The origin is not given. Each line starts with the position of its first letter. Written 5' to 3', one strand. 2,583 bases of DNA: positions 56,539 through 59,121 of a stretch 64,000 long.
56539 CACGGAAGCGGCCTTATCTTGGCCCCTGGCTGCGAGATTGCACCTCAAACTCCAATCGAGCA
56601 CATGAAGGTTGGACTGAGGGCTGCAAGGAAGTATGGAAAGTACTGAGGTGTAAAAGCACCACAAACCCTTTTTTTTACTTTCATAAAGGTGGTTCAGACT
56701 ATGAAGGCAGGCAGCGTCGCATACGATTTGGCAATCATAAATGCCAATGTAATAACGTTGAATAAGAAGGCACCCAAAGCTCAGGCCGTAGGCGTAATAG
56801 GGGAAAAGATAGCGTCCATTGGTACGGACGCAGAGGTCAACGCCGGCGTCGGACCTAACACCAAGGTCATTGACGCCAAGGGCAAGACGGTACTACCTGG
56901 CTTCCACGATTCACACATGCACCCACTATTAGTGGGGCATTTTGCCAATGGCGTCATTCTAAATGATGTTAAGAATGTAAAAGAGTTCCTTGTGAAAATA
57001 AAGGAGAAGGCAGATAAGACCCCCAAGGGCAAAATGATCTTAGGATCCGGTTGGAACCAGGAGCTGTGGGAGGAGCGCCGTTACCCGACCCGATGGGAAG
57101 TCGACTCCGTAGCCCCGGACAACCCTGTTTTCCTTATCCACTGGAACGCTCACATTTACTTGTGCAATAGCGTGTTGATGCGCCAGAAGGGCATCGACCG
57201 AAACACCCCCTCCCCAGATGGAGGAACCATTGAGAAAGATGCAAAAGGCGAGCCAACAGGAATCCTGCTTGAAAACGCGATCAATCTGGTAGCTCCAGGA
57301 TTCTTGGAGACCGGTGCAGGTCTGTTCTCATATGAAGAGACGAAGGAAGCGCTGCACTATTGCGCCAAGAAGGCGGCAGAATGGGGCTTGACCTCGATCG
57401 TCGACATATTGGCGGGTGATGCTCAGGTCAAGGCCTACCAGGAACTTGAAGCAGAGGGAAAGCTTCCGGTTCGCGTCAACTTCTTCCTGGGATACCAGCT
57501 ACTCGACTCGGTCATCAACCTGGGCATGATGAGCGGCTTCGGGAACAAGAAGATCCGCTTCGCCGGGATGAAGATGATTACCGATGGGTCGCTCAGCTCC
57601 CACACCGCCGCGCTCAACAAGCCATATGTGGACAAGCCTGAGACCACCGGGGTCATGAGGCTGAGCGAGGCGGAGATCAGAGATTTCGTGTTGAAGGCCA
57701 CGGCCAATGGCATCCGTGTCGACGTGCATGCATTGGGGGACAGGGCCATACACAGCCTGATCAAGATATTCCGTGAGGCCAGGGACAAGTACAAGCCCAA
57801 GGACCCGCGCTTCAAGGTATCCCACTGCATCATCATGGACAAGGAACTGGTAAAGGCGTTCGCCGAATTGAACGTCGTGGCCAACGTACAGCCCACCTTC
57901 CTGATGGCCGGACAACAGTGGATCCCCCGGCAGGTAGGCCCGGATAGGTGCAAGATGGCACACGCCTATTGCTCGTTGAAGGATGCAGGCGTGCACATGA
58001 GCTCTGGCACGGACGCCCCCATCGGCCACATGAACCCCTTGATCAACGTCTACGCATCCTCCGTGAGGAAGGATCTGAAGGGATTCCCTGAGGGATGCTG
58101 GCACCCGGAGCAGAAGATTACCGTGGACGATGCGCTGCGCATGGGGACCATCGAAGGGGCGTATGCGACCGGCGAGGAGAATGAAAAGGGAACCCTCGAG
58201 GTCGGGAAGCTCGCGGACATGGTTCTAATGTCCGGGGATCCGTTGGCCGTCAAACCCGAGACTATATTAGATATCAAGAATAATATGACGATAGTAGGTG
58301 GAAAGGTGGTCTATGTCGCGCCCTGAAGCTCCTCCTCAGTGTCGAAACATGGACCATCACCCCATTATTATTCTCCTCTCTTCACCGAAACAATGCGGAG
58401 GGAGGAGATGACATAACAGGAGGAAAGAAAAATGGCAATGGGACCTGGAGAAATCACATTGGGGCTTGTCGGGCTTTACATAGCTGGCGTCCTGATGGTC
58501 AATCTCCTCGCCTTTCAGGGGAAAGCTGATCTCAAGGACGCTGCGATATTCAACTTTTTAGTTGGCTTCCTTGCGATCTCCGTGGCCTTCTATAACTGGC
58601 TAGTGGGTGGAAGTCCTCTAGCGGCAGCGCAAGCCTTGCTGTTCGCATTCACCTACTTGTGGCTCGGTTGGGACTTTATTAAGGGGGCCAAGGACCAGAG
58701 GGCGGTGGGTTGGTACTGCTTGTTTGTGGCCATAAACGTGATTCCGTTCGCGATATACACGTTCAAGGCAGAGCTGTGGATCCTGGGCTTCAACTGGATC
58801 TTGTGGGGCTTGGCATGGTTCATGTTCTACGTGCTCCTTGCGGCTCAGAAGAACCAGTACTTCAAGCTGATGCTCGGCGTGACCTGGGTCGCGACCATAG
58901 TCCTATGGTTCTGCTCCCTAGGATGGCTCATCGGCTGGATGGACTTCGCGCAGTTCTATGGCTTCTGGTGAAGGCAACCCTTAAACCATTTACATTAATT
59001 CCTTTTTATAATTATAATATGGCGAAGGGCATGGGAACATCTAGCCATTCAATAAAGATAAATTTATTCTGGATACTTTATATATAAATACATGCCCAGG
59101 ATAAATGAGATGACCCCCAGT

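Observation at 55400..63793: Uncharacterised corrinoid methyl-transfer cluster combined with an amide channel, an amidohydrolase and an omega-aminotransferase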

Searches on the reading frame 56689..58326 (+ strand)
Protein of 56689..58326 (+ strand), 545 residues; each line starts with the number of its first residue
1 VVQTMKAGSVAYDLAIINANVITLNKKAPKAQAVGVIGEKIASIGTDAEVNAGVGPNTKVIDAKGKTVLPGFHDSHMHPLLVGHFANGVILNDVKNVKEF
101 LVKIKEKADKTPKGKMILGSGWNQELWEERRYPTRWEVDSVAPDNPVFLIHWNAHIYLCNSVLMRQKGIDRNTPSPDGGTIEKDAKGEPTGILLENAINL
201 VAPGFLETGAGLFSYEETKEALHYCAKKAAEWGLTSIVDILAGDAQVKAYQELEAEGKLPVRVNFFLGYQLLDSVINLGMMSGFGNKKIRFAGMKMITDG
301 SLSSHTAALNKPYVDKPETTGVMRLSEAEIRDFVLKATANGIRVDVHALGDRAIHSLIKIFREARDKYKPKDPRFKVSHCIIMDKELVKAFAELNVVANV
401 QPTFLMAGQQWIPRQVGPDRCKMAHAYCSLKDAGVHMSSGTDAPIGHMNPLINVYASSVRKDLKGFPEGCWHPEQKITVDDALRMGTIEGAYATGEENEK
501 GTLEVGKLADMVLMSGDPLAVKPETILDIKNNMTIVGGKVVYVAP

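Call 4: search_protein_families(library=pfam, proteins=[window:56689-58326:+])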
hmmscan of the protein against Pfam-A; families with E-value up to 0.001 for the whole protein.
window:56689-58326:+ (545 aa): 2 families
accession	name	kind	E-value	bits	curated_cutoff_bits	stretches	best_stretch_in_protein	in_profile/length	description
PF07969.17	Amidohydro_3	-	6e-108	362.8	29.7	1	59-542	1-472/472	Amidohydrolase family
PF01979.26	Amidohydro_1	-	1.3e-17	64.5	25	1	214-541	30-345/345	Amidohydrolase family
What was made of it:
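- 56689..58326 (+): YtcJ-like Amidohydro_3 metal-dependent hydrolase. Pfam E-value 6e-108 (call 4).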

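Call 5: search_protein_families(library=ncbifam, proteins=[window:56689-58326:+])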
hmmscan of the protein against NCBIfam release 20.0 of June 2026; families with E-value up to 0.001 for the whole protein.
window:56689-58326:+ (545 aa): 39 families (the best 25 are shown)
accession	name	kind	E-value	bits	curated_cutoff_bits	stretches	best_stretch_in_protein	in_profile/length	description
NF006056.0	PRK08204.1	subfamily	4.3e-16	58.7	391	2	372-523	244-388/449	hypothetical protein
NF051886.1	XaaProDiPepCaul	equivalog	1.1e-14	54.3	500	2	478-520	337-379/398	Xaa-Pro dipeptidase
TIGR01224.1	hutI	equivalog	2.2e-12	46.5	298.15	2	31-83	3-53/377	imidazolonepropionase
NF005557.0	PRK07228.1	equivalog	6.7e-12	44.8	522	2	477-530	337-390/445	5'-deoxyadenosine deaminase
NF011990.0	PRK15446.2-6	subfamily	5.4e-09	35.2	233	0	16-77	5-64/390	alpha-D-ribose 1-methylphosphonate 5-triphosphate diphosphatase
TIGR00221.1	nagA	equivalog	5.6e-09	35.4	225.65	1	14-80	5-66/380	N-acetylglucosamine-6-phosphate deacetylase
NF006689.0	PRK09237.1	equivalog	9.9e-09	34.2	371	1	11-78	2-65/383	amidohydrolase/deacetylase family metallohydrolase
TIGR03178.1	allantoinase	equivalog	1.3e-08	34.1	357.85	1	13-78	1-59/441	allantoinase AllB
NF009686.0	PRK13207.1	subfamily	1.4e-08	33.9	354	1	487-528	410-451/569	urease subunit alpha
NF004701.0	PRK06038.1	equivalog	1.7e-08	33.6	609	1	13-79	5-66/432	N-ethylammeline chlorohydrolase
NF006549.0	PRK09045.1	equivalog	5.6e-08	31.8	540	1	475-523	339-387/444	TRZ/ATZ family hydrolase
NF004995.0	PRK06380.1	subfamily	7.3e-08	31.8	567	1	15-111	4-92/418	metal-dependent hydrolase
NF006055.0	PRK08203.1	equivalog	1e-07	30.9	532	0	474-518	351-394/455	8-oxoguanine deaminase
NF004839.0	PRK06189.1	equivalog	4.1e-07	29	631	1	11-78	2-62/451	allantoinase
TIGR03314.1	Se_ssnA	subfamily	5.1e-07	28.9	455.5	1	15-102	2-87/441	putative selenium metabolism protein SsnA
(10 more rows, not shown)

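Call 19: search_solved_structures(query=window:56689-58326:+, max_evalue=0.001)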
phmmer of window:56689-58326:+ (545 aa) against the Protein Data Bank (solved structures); distinct sequences matched with E-value up to 0.001: 25.
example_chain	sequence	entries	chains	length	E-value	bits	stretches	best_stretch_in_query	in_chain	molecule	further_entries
3icj_A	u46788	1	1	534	3.4e-48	168.2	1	15-521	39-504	uncharacterized metal-dependent hydrolase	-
3igh_X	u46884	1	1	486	2.4e-45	158.8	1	15-522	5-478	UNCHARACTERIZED METAL-DEPENDENT HYDROLASE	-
4v1x_A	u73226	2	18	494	1.9e-09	40.3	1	351-515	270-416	ATRAZINE CHLOROHYDROLASE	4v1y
3ggm_A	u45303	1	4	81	9.3e-07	31.5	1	13-80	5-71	uncharacterized protein BT9727_2919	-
3feq_A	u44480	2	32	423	2.2e-06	30.2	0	33-81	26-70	PUTATIVE AMIDOHYDROLASE | PROLIDASE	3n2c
4wgx_A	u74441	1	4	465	1.2e-05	27.8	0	386-520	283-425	Molinate hydrolase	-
4ub9_A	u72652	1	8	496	1.3e-05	27.7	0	386-520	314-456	Molinate hydrolase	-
3ooq_A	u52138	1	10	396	0.00034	23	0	35-88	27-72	amidohydrolase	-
1krb_C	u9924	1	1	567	0.00086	21.7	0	486-530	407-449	UREASE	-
1fwg_C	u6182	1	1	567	0.00087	21.6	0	486-530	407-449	UREASE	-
1fwa_C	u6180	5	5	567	0.00087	21.6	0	486-530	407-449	UREASE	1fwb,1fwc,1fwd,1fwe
1fwf_C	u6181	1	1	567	0.00088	21.6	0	486-530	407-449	UREASE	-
1ef2_A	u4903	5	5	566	0.00089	21.6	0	486-530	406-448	UREASE ALPHA SUBUNIT | Urease subunit alpha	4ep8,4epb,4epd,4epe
1ejr_C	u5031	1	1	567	0.00089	21.6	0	486-530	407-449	UREASE ALPHA SUBUNIT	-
1ejt_C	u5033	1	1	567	0.00089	21.6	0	486-530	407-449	UREASE ALPHA SUBUNIT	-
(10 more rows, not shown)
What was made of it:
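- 56689..58326 (+): The closest structures are uncharacterised Pyrococcus hydrolases 3icj and 3igh (call 19).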

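Call 52: find_homologous_proteins(query=window:56689-58326:+, max_evalue=1e-20)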
Query window:56689-58326:+ (545 aa): 612 proteins with E <= 1e-20 among 8000 candidates; the best 120 are listed.
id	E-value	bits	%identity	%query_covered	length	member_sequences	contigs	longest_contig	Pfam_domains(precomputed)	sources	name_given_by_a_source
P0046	0.0e+0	1218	97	99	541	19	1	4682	PF07969.18,PF01979.27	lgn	-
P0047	0.0e+0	1126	88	99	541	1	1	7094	PF07969.18,PF01979.27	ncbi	-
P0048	0.0e+0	1038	83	99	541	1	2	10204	PF07969.18,PF01979.27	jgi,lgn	jgi:predicted amidohydrolase YtcJ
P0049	3.7e-270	916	74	98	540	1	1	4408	PF07969.18,PF01979.27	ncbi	-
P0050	5.4e-269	912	74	98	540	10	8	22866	PF07969.18,PF01979.27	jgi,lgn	jgi:predicted amidohydrolase YtcJ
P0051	4.8e-263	892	71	98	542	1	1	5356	PF07969.18,PF01979.27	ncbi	-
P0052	4.5e-252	856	67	99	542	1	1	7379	PF07969.18,PF01979.27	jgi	-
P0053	7.5e-252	855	68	98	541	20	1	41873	PF07969.18,PF01979.27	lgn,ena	-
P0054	1.7e-251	854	69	99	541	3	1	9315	PF07969.18,PF01979.27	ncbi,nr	ncbi:MAG: amidohydrolase [Methanomassiliicoccales archaeon]|nr:amidohydrolase [Methanomassiliicoccal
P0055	2.6e-251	853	68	98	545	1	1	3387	PF07969.18,PF01979.27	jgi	jgi:predicted amidohydrolase YtcJ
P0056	2.2e-250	850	68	98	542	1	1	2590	PF07969.18,PF01979.27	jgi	-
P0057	4.1e-250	849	68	97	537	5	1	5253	PF07969.18,PF01979.27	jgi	jgi:predicted amidohydrolase YtcJ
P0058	6.9e-249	845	68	99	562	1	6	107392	PF07969.18,PF01979.27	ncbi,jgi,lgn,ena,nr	ncbi:MAG: amidohydrolase [Methanomassiliicoccales archaeon]|nr:amidohydrolase [Methanomassiliicoccal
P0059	2.1e-248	844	68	97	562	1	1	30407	PF07969.18,PF01979.27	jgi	jgi:predicted amidohydrolase YtcJ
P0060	4.4e-248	843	68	97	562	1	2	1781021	PF07969.18,PF01979.27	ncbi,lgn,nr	ncbi:MAG: amidohydrolase [Methanomassiliicoccales archaeon]|nr:amidohydrolase [Methanomassiliicoccal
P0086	2.6e-163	563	48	97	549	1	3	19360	PF07969.18,PF01979.27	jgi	-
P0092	6.6e-119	416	39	97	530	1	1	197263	PF07969.18,PF01979.27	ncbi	-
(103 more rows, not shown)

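Call 53: find_encoding_contigs(protein=P0086, flank=10000, max_places=2)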
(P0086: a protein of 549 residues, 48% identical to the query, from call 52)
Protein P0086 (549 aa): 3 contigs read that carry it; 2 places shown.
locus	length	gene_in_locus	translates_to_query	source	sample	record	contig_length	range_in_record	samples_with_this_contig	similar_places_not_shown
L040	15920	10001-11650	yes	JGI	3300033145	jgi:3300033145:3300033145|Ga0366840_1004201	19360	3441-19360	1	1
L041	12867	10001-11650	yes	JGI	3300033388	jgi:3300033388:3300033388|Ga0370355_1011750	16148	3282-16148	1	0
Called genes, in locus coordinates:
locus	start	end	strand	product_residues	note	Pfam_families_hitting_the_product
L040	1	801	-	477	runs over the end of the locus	PF02629:CoA_binding, PF13380:CoA_binding_2, PF13607:Succ_CoA_lig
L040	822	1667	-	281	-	PF01144:CoA_trans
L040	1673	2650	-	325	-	PF01144:CoA_trans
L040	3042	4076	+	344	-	PF01208:URO-D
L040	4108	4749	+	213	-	PF02310:B12-binding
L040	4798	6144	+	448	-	PF00202:Aminotran_3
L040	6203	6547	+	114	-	PF22263:DUF6951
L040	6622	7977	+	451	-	PF07992:Pyr_redox_2, PF13738:Pyr_redox_3, PF00070:Pyr_redox, PF02852:Pyr_redox_dim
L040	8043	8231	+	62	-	-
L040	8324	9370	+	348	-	PF01208:URO-D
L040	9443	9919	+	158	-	PF02293:AmiS_UreI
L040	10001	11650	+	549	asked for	PF07969:Amidohydro_3, PF01979:Amidohydro_1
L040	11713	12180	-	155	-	-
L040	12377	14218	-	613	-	PF00111:Fer2, PF17650:RACo_linker, PF17651:Raco_middle, PF14574:RACo_C_ter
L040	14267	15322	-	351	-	PF01208:URO-D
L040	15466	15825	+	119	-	PF05598:DUF772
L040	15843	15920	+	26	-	?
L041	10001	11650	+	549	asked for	PF07969:Amidohydro_3, PF01979:Amidohydro_1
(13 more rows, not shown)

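Call 54: find_encoding_contigs(protein=P0092, flank=8000, max_places=2)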
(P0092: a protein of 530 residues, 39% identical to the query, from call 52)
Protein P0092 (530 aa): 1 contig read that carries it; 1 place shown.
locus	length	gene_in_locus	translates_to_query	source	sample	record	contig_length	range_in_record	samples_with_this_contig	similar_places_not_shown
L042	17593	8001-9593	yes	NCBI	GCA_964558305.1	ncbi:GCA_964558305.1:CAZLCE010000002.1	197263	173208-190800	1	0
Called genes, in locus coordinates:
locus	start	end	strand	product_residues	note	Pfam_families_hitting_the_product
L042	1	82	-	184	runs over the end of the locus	-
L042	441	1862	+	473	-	PF03951:Gln-synt_N (weak), PF00120:Gln-synt_C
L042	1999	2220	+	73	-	-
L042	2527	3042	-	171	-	PF01047:MarR (weak), PF13404:HTH_AsnC-type (weak), PF13412:HTH_24, PF13545:HTH_Crp_2 (weak)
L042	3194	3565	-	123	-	PF00190:Cupin_1 (weak), PF07883:Cupin_2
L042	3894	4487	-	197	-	-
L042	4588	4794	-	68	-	-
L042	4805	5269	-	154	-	PF01850:PIN (weak)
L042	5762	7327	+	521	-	PF05048:NosD (weak), PF13229:Beta_helix, PF05048:NosD, PF13229:Beta_helix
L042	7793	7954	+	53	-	PF04758:Ribosomal_S30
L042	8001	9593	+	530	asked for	PF07969:Amidohydro_3, PF01979:Amidohydro_1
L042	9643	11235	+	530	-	PF23613:ELP3_N, PF04055:Radical_SAM, PF16199:Radical_SAM_C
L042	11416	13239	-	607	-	PF01555:N6_N4_Mtase (weak), PF27126:NmeDI_C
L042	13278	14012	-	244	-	PF01555:N6_N4_Mtase, PF03602:Cons_hypoth95 (faint)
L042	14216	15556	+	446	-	PF18195:GatD_N, PF00710:Asparaginase, PF17763:Asparaginase_C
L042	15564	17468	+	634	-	PF02934:GatB_N, PF02938:GAD, PF04558:tRNA_synt_1c_R1 (weak), PF02637:GatB_Yqey, PF09424:YqeY (weak)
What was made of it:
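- Tried and rejected: Their context was uninformative (L042, call 54).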

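Call 62: search_protein_families(library=ncbifam, proteins=[L040:6622-7977:+, L040:6203-6547:+], max_evalue=0.00001)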
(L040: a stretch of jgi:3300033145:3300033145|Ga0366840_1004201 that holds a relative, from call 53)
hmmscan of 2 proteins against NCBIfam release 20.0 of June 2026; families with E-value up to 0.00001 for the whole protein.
L040:6622-7977:+ (451 aa): 48 families (the best 25 are shown)
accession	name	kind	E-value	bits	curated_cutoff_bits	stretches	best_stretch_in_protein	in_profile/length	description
TIGR03385.1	CoA_CoA_reduc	equivalog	2e-143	478.3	578.8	1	6-441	1-439/439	CoA-disulfide reductase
NF007123.0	PRK09564.1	equivalog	2.2e-125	418.9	458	1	6-442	2-441/444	CoA-disulfide reductase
NF010037.0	PRK13512.1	equivalog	3.1e-88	296.6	394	1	5-435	2-428/438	CoA-disulfide reductase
NF046103.1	NOXase_Strep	equivalog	4.9e-73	246.6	600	1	6-443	1-440/442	H2O-forming NADH oxidase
TIGR02374.1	nitri_red_nirB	equivalog_domain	2.1e-44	152.1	578.35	1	8-396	2-371/794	nitrite reductase large subunit NirB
NF045765.1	PhenlGlyoxDHPadH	equivalog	1.5e-38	132.8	475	1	5-319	3-311/416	NADH-dependent phenylglyoxylate dehydrogenase subunit epsilon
TIGR02053.1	MerA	equivalog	5.7e-37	127.8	454.45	1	95-421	117-434/465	mercury(II) reductase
TIGR01350.1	lipoamide_DH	equivalog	7.7e-36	123.8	408.8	1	91-421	116-435/461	dihydrolipoyl dehydrogenase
NF011565.0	PRK14989.1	subfamily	1.2e-34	119.5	883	1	26-396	27-376/847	nitrite reductase large subunit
NF042949.2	3PPDioc_HcaD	equivalog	2.2e-33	115.6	450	1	5-288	2-279/386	3-phenylpropionate/cinnamic acid dioxygenase ferredoxin--NAD(+) reductase subunit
NF041682.1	ant_diox_AndAa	equivalog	6.3e-32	110.7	650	1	5-322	4-316/406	anthranilate 1,2-dioxygenase system ferredoxin--NAD(+) reductase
NF041853.1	hythiocyan_redase_MerA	equivalog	2.9e-31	108.8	650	1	74-285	90-295/440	hypothiocyanous acid reductase MerA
NF003437.0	PRK04965.1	equivalog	3.9e-31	108.4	392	1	6-287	4-277/378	NADH:flavorubredoxin reductase NorW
NF004943.0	PRK06292.2-1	equivalog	1.1e-30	106.8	432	1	82-420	107-435/456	dihydrolipoyl dehydrogenase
TIGR01424.1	gluta_reduc_2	equivalog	2.3e-28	99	606.05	1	91-398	117-408/446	glutathione-disulfide reductase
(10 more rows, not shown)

L040:6203-6547:+ (114 aa): 0 families
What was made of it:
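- The L040 cluster contains a CoADR-like DSOR (calls 53, 62).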

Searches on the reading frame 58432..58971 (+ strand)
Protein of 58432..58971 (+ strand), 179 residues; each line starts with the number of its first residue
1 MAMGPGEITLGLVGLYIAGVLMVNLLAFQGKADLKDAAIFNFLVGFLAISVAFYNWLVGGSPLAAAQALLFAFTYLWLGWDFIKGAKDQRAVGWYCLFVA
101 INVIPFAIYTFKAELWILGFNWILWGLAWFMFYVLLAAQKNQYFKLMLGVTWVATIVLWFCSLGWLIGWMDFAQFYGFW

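Call 4: search_protein_families(library=pfam, proteins=[window:58432-58971:+])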
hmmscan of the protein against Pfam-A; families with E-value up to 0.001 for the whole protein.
window:58432-58971:+ (179 aa): 1 family
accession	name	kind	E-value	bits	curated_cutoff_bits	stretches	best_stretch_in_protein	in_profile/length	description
PF02293.20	AmiS_UreI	-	1.7e-29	103.5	25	1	11-157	3-153/166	AmiS/UreI family transporter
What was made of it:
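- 58432..58971 (+): AmiS/UreI-family channel of the short-loop type. Pfam 103.5 bits against a cut-off of 25 (call 4).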

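Call 5: search_protein_families(library=ncbifam, proteins=[window:58432-58971:+])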
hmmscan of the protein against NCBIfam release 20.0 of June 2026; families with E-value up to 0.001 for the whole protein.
window:58432-58971:+ (179 aa): 0 families

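Call 74: search_solved_structures(query=window:58432-58971:+, max_evalue=1, show_alignments=1)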
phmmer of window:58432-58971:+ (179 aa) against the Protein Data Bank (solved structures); distinct sequences matched with E-value up to 1: 2.
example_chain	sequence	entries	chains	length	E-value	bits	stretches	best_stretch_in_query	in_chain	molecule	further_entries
6nsj_A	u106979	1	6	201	1.3e-07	35.1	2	65-175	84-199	Acid-activated urea channel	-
3ux4_A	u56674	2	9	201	1.5e-07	34.9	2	65-175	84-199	Acid-activated urea channel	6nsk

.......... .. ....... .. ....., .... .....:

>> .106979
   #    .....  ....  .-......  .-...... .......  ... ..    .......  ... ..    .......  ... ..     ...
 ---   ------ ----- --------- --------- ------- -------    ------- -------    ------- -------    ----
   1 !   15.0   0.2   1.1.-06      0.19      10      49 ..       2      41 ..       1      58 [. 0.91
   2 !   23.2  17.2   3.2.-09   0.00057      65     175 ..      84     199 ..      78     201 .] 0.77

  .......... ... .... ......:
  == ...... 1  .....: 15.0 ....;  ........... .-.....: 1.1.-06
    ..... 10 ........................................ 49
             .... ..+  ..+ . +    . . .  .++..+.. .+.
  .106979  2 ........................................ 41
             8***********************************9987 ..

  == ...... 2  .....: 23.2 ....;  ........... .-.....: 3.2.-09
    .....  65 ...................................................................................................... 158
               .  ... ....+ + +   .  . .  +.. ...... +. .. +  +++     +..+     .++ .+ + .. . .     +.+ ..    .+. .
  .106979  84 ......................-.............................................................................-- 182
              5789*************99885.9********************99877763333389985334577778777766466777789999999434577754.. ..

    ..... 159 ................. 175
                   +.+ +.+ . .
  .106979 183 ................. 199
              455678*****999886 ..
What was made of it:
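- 58432..58971 (+): Homologous to the H. pylori urea channel 3ux4 at 1.5e-7 (call 74).
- On AmiS/UreI channels: 3ux4 matches at E 1.5e-7 (call 74).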
